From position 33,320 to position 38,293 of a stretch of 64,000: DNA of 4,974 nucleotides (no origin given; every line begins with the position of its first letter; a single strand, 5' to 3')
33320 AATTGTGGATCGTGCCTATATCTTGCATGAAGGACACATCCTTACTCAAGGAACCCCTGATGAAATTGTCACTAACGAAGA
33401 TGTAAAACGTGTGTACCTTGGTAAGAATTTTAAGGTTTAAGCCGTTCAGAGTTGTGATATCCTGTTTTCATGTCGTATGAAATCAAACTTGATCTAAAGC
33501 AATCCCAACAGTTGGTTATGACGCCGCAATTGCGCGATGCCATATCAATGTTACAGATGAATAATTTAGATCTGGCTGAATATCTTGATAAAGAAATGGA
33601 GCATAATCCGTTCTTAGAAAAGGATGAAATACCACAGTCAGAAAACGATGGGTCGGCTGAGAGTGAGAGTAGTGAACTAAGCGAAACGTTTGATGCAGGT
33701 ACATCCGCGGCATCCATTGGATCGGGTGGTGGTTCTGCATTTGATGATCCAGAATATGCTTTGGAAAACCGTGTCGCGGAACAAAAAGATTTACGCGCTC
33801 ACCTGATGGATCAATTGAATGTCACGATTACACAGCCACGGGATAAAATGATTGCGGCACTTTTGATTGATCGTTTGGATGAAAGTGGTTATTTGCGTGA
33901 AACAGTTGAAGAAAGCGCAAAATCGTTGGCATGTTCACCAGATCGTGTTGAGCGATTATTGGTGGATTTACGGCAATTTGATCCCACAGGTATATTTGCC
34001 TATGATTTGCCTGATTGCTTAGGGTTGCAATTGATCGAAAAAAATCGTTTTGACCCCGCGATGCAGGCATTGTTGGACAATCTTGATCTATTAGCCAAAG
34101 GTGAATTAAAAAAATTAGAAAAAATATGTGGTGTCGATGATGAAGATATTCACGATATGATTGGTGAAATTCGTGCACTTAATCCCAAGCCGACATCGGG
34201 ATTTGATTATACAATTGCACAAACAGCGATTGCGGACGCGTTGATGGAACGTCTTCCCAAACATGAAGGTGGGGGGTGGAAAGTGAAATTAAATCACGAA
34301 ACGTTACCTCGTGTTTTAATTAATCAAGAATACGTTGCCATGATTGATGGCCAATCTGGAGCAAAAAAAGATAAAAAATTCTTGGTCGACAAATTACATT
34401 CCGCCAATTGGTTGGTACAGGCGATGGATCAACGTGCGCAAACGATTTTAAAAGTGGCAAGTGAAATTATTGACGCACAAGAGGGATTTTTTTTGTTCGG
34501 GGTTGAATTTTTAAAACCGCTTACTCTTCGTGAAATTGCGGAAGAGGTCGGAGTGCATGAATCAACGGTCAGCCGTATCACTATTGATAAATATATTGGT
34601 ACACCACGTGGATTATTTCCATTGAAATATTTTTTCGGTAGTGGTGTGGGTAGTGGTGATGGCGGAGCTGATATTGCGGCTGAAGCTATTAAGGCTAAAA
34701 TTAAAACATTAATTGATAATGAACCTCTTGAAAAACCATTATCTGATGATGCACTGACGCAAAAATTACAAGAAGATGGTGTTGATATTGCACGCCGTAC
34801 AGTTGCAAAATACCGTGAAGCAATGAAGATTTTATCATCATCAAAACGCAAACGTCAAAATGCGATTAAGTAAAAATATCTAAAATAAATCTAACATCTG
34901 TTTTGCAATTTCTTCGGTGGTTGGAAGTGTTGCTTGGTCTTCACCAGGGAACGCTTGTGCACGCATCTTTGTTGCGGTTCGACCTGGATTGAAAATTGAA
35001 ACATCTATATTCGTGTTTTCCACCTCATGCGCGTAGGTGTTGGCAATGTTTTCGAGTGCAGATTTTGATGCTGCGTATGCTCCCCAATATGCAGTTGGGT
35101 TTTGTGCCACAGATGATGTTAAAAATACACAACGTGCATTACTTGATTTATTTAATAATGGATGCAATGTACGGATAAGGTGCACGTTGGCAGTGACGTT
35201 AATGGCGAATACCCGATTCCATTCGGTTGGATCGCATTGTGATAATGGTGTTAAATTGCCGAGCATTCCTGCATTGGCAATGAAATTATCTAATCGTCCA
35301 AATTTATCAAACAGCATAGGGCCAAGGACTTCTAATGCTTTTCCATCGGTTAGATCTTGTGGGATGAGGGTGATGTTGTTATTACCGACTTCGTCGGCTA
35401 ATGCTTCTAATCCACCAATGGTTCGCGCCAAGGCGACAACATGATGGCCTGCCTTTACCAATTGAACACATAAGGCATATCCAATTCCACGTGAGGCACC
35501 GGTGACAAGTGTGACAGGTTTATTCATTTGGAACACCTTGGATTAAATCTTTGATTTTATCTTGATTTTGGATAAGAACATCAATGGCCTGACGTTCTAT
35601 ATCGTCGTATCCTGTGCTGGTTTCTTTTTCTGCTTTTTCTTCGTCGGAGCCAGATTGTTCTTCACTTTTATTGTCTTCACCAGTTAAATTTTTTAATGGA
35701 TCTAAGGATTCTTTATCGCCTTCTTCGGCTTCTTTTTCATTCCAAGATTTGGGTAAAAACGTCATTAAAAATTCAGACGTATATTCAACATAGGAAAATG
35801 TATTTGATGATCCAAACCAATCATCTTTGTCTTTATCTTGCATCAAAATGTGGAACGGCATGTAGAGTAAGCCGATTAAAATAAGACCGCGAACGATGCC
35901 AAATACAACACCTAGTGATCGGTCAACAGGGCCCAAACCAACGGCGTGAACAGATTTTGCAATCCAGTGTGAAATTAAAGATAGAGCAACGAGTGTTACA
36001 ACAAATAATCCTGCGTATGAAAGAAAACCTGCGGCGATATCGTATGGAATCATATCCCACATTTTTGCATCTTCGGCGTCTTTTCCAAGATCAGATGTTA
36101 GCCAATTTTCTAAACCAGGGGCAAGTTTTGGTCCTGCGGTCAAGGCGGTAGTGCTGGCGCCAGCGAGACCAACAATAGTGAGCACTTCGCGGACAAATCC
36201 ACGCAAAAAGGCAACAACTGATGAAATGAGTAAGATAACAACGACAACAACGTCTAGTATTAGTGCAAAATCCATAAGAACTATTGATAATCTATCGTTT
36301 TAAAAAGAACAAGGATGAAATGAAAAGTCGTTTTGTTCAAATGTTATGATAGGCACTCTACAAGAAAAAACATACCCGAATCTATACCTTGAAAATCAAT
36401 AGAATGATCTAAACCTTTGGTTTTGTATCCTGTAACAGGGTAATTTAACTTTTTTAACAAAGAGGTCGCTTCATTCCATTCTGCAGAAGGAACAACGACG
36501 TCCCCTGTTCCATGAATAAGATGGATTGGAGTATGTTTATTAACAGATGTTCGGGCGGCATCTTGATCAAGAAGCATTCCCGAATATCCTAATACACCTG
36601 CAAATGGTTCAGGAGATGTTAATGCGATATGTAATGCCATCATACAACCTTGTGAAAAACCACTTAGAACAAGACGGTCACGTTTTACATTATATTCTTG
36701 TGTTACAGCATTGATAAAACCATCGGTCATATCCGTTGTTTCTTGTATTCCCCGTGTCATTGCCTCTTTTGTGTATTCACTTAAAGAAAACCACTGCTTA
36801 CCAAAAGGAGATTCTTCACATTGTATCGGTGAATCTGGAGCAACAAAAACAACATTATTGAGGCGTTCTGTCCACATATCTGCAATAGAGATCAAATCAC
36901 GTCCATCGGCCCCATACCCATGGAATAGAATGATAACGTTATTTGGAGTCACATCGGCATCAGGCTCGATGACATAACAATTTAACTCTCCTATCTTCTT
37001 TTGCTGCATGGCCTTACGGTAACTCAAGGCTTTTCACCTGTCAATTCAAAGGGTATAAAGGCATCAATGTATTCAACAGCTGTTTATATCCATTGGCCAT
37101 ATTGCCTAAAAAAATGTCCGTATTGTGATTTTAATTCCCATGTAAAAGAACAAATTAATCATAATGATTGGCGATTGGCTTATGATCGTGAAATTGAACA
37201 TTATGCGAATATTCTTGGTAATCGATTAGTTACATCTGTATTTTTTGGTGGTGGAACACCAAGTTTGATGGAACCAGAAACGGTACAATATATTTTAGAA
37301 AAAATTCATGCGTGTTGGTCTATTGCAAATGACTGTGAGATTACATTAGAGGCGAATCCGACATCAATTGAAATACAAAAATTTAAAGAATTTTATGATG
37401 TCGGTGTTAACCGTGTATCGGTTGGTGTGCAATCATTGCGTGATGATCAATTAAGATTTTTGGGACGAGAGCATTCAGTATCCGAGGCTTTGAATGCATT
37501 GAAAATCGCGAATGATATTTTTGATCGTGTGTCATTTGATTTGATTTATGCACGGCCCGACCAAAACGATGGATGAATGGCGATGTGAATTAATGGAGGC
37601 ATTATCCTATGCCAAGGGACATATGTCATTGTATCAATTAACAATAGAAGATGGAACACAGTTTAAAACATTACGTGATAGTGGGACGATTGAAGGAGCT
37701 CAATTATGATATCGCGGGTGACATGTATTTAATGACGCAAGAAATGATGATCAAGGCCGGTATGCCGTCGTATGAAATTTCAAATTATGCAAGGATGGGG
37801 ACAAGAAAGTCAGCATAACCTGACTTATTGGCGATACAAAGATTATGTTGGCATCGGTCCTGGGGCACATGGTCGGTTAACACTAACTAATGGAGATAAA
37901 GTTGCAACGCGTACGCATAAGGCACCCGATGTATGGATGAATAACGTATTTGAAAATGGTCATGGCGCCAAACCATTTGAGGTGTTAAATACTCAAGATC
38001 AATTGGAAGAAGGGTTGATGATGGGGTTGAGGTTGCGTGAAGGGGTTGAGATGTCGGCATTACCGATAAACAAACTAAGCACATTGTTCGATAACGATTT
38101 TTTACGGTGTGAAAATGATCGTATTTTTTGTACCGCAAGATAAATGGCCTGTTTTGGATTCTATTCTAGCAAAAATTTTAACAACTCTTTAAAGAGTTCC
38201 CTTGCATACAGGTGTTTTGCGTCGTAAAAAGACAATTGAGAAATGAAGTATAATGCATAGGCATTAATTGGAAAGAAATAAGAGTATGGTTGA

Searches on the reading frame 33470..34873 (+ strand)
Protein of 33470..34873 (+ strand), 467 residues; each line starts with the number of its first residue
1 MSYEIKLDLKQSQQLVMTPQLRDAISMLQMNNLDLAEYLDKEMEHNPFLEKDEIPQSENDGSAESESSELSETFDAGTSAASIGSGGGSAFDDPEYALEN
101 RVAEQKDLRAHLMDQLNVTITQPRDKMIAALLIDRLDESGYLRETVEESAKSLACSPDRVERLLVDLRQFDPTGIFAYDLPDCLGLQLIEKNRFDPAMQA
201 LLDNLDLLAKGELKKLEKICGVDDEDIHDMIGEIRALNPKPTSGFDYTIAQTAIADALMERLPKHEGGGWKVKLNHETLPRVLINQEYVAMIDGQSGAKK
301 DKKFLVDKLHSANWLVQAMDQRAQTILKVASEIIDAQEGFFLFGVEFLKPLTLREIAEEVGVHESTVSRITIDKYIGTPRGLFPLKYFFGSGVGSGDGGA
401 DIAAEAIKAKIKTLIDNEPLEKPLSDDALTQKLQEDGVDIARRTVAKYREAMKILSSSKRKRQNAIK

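Call 57: search_protein_families(library=pfam, proteins=[window:33470-34873:+], max_evalue=0.001)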
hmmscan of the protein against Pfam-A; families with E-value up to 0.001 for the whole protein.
window:33470-34873:+ (467 aa): 5 families
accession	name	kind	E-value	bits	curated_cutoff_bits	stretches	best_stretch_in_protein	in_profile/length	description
PF04552.19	Sigma54_DBD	-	5.3e-61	205.5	22.8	1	303-462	2-160/160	Sigma-54, DNA binding domain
PF04963.19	Sigma54_CBD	-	1.9e-49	168.4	22.9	1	98-288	2-185/185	Sigma-54 factor, core binding domain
PF00309.25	Sigma54_AID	-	1.5e-18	66.8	23.8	1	6-50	1-45/46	Sigma-54 factor, Activator interacting domain (AID)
PF13384.12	HTH_23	-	0.00017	21.8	24.6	0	351-370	18-37/50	Homeodomain-like domain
PF04545.22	Sigma70_r4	-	0.00059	19.7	24.1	0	347-370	17-40/50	Sigma-70, region 4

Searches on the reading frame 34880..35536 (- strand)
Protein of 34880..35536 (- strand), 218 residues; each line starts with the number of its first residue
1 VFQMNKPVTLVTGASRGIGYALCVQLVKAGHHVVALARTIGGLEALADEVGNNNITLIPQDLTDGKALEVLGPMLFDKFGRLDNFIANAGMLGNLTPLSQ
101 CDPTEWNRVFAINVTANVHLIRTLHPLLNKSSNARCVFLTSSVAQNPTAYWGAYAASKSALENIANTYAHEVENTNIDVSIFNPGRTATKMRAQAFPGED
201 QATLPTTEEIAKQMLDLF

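Call 57: search_protein_families(library=pfam, proteins=[window:34880-35536:-], max_evalue=0.001)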
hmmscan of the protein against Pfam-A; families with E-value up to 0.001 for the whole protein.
window:34880-35536:- (218 aa): 7 families
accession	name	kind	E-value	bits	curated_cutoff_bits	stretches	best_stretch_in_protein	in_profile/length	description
PF00106.31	adh_short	-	3.1e-44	151.3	26.6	1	8-197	2-192/195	short chain dehydrogenase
PF13561.12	adh_short_C2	-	1.5e-27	97.2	27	1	13-202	1-190/236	Enoyl-(Acyl carrier protein) reductase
PF08659.16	KR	-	3.2e-09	37.4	22.6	1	9-170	3-165/180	KR domain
PF23441.1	SDR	-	1.7e-05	24.8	27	1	53-192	61-199/258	SDR-like rossmann domain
PF01370.27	Epimerase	-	4.3e-05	23.5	20.9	1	10-172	2-160/240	NAD dependent epimerase/dehydratase family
PF13460.12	NAD_binding_10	-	0.00034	21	27.2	0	13-68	1-54/184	NAD(P)H-binding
PF16363.11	GDP_Man_Dehyd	-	0.00034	20.6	27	0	10-69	1-68/332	GDP-mannose 4,6 dehydratase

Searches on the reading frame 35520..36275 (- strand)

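Call 57: search_protein_families(library=pfam, proteins=[window:35520-36275:-], max_evalue=0.001)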
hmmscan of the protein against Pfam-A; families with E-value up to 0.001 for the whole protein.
window:35520-36275:- (251 aa): 1 family
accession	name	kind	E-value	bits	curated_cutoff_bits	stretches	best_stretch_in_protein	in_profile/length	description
PF02674.22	Colicin_V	-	5.7e-27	94.9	29.3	1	7-165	1-141/144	Colicin V production protein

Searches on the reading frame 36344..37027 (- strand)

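Call 57: search_protein_families(library=pfam, proteins=[window:36344-37027:-], max_evalue=0.001)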
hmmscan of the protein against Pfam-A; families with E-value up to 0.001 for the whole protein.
window:36344-37027:- (227 aa): 8 families
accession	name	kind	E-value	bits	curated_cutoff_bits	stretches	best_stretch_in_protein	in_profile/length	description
PF02230.22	Abhydrolase_2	-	7.9e-40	137.4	23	1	25-217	10-208/217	Phospholipase/Carboxylesterase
PF00756.26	Esterase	-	2.3e-06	28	22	1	28-152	23-150/251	Putative esterase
PF00326.27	Peptidase_S9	-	5.1e-06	26.6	22.6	0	93-150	41-97/213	Prolyl oligopeptidase family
PF01738.24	DLH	-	9.6e-06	25.8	21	1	94-197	74-175/217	Dienelactone hydrolase family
PF03959.19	FSH1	-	3.9e-05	23.9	21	1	32-184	7-179/211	Serine hydrolase (FSH1)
PF12146.15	Hydrolase_4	-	0.00013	21.8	27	0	98-154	59-113/239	Serine aminopeptidase, S33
PF20434.5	BD-FAE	-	0.00015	21.8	26.8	0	104-139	76-111/215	BD-FAE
PF00561.26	Abhydrolase_1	-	0.0002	21.6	25.8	1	30-146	1-98/245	alpha/beta hydrolase fold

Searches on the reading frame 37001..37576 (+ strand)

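Call 57: search_protein_families(library=pfam, proteins=[window:37001-37576:+], max_evalue=0.001)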
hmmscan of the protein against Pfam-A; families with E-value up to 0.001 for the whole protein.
window:37001-37576:+ (191 aa): 1 family
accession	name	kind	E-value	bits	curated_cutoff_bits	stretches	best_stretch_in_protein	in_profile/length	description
PF04055.27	Radical_SAM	-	9.8e-26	91.3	29.5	1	29-190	1-156/166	Radical SAM superfamily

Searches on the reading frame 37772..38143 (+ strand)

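Call 57: search_protein_families(library=pfam, proteins=[window:37772-38143:+], max_evalue=0.001)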
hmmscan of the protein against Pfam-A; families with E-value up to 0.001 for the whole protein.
window:37772-38143:+ (123 aa): 1 family
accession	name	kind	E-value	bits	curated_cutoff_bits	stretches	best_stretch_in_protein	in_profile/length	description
PF06969.22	HemN_C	-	5e-05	23.7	24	1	74-97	3-26/67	HemN C-terminal domain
